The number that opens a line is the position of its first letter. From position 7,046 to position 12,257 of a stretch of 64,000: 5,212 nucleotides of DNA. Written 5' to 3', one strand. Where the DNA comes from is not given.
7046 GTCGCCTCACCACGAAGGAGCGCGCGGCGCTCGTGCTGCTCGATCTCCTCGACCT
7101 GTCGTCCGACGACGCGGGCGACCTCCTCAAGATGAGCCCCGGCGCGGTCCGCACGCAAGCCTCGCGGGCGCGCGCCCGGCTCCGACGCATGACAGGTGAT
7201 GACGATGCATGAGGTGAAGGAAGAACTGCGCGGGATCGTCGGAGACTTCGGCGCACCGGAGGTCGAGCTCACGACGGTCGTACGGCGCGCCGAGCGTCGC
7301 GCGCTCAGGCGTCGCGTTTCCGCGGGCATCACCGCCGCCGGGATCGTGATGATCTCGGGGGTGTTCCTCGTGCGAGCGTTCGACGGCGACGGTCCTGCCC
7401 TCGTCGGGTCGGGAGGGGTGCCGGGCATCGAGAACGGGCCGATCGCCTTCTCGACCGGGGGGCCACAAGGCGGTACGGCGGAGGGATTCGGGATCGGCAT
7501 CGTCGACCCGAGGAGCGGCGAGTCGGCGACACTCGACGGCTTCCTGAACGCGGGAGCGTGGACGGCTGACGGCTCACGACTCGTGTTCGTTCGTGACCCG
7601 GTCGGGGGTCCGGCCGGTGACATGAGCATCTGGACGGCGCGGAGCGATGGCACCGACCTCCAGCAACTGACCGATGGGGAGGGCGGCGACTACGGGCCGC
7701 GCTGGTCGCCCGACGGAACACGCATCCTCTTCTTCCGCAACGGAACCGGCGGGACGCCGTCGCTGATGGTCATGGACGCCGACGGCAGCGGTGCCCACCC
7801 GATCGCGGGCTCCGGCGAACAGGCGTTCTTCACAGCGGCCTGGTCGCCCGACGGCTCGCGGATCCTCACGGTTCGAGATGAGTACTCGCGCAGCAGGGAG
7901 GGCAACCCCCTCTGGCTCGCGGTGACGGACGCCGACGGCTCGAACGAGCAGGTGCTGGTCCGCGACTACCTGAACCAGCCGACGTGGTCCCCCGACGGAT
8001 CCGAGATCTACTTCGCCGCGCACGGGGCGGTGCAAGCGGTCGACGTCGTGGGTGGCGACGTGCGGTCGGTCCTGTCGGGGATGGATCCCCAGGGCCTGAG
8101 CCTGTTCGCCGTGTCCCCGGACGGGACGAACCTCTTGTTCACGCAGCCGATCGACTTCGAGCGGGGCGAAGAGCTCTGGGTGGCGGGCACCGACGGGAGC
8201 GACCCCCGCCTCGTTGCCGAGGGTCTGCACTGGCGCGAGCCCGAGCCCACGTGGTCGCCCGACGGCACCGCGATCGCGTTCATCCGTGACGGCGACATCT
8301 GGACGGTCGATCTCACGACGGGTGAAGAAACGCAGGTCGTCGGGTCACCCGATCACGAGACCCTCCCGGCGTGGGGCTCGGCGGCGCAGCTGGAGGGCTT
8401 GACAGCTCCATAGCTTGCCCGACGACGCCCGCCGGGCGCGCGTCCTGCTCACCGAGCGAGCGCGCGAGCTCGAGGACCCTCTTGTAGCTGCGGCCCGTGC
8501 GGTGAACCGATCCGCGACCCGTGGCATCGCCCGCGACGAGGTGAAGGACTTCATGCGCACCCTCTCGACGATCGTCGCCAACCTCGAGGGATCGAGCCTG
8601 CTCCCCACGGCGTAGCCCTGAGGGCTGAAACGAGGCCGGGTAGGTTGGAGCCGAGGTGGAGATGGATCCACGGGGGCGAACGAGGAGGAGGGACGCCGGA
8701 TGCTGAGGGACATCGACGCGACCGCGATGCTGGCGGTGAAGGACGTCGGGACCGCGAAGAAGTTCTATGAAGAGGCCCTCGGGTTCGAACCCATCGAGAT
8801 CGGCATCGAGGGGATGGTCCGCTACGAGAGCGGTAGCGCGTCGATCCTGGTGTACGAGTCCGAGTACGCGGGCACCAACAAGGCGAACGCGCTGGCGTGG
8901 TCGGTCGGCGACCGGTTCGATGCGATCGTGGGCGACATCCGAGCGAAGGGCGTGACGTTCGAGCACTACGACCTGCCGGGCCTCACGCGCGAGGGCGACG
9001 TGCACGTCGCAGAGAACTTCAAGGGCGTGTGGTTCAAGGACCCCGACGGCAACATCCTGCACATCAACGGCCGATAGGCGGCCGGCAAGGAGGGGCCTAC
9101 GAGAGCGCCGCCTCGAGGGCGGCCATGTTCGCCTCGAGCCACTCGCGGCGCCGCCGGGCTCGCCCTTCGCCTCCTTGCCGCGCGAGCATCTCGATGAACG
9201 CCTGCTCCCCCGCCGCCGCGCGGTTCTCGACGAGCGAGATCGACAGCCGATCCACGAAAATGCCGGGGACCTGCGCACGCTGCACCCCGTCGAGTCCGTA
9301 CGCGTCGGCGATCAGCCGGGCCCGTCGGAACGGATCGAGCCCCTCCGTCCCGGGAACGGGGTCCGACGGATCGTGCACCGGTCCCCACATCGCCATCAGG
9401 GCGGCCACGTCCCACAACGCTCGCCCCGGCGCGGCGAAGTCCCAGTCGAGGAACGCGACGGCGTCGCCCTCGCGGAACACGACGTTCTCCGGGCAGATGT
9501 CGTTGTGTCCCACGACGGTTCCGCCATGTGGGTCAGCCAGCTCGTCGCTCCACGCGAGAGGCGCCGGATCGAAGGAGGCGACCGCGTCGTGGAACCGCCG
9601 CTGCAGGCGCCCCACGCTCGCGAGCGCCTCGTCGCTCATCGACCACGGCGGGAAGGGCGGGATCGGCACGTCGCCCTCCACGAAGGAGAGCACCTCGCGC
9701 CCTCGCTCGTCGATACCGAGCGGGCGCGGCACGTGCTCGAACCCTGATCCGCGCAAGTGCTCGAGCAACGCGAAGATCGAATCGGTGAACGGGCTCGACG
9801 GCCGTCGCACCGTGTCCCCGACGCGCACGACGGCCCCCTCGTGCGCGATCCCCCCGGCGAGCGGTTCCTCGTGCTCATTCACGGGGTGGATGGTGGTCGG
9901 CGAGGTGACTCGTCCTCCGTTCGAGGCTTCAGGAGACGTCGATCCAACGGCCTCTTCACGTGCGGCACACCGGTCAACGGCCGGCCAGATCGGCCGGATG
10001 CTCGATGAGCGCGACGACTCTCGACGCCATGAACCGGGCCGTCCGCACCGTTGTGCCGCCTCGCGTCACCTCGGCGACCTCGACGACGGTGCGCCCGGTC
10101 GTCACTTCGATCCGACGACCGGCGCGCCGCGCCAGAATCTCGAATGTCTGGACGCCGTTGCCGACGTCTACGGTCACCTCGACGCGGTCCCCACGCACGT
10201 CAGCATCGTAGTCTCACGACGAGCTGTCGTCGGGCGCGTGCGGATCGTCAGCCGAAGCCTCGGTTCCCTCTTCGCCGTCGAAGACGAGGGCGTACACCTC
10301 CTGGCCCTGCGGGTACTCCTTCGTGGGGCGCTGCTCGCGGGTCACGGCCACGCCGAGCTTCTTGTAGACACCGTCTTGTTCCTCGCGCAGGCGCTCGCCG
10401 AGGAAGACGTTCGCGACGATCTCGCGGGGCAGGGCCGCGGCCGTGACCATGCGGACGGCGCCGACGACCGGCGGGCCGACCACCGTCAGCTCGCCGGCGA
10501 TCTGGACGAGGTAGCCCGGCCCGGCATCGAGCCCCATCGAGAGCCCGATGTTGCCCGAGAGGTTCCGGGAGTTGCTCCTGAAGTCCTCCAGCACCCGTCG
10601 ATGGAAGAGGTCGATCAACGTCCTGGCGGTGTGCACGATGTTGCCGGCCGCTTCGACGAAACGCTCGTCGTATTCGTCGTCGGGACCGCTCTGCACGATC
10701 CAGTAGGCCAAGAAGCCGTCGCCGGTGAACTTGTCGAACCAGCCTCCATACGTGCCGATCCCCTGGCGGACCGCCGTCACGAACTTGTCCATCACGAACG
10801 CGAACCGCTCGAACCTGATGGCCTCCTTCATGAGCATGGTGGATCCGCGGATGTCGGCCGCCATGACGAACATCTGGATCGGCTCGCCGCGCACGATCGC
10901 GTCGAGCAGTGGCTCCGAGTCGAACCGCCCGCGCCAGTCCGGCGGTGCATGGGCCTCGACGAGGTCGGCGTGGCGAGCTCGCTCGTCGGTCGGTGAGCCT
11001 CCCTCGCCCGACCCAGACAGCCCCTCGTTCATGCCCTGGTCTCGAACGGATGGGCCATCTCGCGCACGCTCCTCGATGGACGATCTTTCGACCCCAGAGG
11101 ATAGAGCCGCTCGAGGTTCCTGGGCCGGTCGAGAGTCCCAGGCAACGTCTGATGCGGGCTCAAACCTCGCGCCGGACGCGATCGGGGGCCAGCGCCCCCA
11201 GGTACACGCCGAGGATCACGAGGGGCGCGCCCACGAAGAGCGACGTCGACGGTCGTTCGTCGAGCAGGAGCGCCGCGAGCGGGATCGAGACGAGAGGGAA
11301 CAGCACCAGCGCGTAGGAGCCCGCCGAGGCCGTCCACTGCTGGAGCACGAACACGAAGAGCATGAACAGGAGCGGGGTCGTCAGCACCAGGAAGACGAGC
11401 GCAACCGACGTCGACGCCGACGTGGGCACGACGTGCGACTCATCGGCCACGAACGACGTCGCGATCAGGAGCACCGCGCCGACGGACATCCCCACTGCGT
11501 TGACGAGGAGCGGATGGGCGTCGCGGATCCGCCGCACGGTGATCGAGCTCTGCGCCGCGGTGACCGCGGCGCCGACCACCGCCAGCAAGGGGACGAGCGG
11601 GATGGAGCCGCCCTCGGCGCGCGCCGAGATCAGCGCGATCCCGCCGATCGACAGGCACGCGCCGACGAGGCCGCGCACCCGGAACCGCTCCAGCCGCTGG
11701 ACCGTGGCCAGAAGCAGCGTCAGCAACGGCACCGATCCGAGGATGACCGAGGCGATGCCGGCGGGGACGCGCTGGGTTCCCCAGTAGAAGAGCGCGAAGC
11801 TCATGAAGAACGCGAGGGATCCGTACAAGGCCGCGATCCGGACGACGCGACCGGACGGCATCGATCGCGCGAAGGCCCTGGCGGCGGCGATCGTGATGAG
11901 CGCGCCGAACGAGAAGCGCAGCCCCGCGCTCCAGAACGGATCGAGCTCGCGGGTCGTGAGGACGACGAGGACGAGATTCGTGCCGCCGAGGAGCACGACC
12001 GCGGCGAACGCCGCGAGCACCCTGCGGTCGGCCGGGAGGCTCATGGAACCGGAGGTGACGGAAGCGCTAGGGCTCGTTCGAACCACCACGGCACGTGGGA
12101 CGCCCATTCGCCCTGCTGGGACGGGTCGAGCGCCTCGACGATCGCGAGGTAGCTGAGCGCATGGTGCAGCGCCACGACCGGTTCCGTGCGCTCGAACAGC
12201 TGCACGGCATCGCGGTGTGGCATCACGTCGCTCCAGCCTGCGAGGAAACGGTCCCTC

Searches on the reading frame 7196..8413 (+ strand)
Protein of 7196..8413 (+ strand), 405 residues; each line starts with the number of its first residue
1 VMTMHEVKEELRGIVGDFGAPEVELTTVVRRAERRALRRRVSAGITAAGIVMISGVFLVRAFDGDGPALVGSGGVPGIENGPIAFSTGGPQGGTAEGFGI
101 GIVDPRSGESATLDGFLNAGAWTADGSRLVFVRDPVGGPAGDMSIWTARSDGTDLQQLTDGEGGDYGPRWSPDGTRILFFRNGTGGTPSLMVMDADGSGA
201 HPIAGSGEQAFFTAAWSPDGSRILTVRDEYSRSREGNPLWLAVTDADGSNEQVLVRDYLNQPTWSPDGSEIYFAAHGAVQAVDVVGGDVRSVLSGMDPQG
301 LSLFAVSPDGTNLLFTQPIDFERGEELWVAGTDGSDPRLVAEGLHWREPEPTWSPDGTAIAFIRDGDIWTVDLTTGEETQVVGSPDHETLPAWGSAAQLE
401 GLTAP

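Call 59: search_protein_families(library=pfam, proteins=[window:7196-8413:+], max_evalue=0.0001)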
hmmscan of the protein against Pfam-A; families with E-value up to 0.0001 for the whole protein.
window:7196-8413:+ (405 aa): 3 families
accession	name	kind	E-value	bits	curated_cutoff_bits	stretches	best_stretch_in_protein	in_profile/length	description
PF07676.18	PD40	-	1.6e-27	95.2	20.9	1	155-188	1-34/38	WD40-like Beta Propeller Repeat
PF00930.27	DPPIV_N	-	6.9e-10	38.6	22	0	350-382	47-79/354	Dipeptidyl peptidase IV (DPP IV) N-terminal region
PF10647.15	Gmad1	-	9.9e-08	32.6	20.5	0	196-279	7-86/251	Lipoprotein LpqB beta-propeller domain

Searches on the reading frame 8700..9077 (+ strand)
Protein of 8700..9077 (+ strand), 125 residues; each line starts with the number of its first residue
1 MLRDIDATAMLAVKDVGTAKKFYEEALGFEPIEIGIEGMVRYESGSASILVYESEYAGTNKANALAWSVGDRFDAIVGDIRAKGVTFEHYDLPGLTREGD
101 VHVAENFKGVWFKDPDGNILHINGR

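Call 59: search_protein_families(library=pfam, proteins=[window:8700-9077:+], max_evalue=0.0001)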
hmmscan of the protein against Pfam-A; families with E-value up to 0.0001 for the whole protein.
window:8700-9077:+ (125 aa): 1 family
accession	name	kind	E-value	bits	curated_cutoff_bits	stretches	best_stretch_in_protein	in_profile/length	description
PF00903.31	Glyoxalase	-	3.4e-07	31.1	20.6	1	9-121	5-120/121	Glyoxalase/Bleomycin resistance protein/Dioxygenase superfamily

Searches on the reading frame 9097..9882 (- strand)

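Call 59: search_protein_families(library=pfam, proteins=[window:9097-9882:-], max_evalue=0.0001)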
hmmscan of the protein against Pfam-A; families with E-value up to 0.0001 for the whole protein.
window:9097-9882:- (261 aa): 1 family
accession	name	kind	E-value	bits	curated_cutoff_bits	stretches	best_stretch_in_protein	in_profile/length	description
PF01636.29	APH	-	8.3e-11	42.5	23.2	1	110-171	156-218/239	Phosphotransferase enzyme family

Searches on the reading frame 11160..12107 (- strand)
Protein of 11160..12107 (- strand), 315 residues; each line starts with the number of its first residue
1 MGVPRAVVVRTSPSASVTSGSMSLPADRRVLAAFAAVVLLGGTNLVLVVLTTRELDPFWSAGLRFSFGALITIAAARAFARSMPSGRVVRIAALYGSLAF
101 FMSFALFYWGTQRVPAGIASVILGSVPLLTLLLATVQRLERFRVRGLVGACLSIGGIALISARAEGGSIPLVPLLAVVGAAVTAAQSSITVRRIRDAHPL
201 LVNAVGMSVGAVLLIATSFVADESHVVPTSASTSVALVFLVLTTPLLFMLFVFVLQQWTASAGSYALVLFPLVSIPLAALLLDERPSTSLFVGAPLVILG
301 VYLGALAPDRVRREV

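Call 59: search_protein_families(library=pfam, proteins=[window:11160-12107:-], max_evalue=0.0001)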
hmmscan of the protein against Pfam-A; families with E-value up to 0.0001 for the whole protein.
window:11160-12107:- (315 aa): 1 family
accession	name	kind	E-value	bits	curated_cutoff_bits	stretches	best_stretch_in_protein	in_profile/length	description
PF00892.27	EamA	-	3.8e-30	105.4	28.2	2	31-161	5-134/135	EamA-like transporter family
